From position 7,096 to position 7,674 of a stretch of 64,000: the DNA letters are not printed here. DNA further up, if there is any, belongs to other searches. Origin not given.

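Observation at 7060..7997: Low-GC islet with an unannotated small acidic protein tightly coupled to a PIN nuclease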

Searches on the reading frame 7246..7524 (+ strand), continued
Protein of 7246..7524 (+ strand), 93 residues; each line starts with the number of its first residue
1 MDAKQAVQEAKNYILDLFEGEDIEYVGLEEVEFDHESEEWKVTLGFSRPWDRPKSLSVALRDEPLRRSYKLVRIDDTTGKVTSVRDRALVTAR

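Call 84: find_encoding_contigs(protein=P0104, flank=3000, max_places=3)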
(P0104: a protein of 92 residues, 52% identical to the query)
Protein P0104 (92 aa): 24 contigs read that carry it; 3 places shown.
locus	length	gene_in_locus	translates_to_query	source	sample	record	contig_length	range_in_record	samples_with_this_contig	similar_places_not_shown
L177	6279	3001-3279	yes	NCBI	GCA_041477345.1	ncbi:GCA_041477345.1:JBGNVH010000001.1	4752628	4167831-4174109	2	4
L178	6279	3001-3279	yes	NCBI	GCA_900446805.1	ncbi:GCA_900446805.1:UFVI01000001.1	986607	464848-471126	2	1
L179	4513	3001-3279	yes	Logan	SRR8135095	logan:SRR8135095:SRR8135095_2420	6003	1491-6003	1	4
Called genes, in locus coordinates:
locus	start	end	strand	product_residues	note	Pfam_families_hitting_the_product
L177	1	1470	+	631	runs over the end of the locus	PF13675:PilJ, PF00672:HAMP, PF13185:GAF_2 (weak), PF07730:HisKA_3, PF02518:HATPase_c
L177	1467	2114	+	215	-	PF00072:Response_reg, PF00196:GerE, PF08281:Sigma70_r4_2 (weak), PF13936:HTH_38 (faint)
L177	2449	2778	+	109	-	-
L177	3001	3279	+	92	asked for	-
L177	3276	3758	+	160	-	-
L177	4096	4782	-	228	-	PF02665:Nitrate_red_gam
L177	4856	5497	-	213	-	PF02613:Nitrate_red_del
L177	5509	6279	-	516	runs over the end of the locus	PF13237:Fer4_10, PF13247:Fer4_11, PF12838:Fer4_7 (weak), PF14711:Nitr_red_bet_C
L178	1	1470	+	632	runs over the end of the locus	PF13675:PilJ, PF00672:HAMP, PF13185:GAF_2 (weak), PF07730:HisKA_3, PF02518:HATPase_c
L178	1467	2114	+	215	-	PF00072:Response_reg, PF00196:GerE, PF08281:Sigma70_r4_2 (faint)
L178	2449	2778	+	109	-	-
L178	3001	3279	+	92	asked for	-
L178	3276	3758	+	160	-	-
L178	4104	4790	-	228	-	PF02665:Nitrate_red_gam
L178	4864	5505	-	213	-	PF02613:Nitrate_red_del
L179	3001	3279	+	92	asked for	-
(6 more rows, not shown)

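Call 88: fold_search(model_id=the predicted structure, library=viral)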
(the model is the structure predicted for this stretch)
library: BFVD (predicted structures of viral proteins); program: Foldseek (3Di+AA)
matches with E <= 10: 1139; with E <= 0.001: 0
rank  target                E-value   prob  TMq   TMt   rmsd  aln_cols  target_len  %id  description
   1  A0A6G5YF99            1.7e-02  1.00  0.52  0.29   6.3        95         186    7  (no name in the UniProt tables at hand)
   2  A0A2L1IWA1            1.8e-02  0.99  0.44  0.34   4.2        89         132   17  Uncharacterized protein [Streptomyces phage Bing]
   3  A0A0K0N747            4.4e-02  0.85  0.41  0.30   8.1        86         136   14  Uncharacterized protein [Gordonia phage GMA2]
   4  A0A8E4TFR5            4.7e-02  0.98  0.46  0.42   4.2        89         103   17  (no name in the UniProt tables at hand)
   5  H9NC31                6.8e-02  0.99  0.57  0.40   3.8        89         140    8  (no name in the UniProt tables at hand)
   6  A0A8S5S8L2            7.7e-02  0.90  0.46  0.16   9.3        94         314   14  Uncharacterized protein [Siphoviridae sp. ctylc9]
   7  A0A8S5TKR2            9.3e-02  0.94  0.39  0.62   4.6        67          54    9  Uncharacterized protein [Siphoviridae sp. ctgn638]
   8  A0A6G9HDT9            9.3e-02  0.69  0.41  0.08   9.6       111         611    9  T4 RNA ligase [Panulirus argus virus 1]
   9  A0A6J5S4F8            9.8e-02  0.91  0.48  0.53   7.0        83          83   11  Uncharacterized protein [uncultured Caudovirales phage]
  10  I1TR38                9.8e-02  0.54  0.37  0.32   8.6       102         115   13  (no name in the UniProt tables at hand)
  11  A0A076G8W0            9.8e-02  0.23  0.20  0.13  13.4        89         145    8  Uncharacterized protein [Bacillus phage Bobb]
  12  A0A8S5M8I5            1.0e-01  0.14  0.20  0.08  14.5        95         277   12  Prokaryotic membrane lipoprotein lipid attachment site [Caudovirales sp. ctCiv1]
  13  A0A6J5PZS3            1.1e-01  0.15  0.18  0.10  14.0        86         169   14  Essential recombination function protein [uncultured Caudovirales phage]
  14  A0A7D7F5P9            1.2e-01  0.57  0.36  0.12   8.4       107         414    7  (no name in the UniProt tables at hand)
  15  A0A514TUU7            1.2e-01  0.08  0.19  0.16  15.2       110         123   10  Uncharacterized protein [Aeromonas phage PS1]
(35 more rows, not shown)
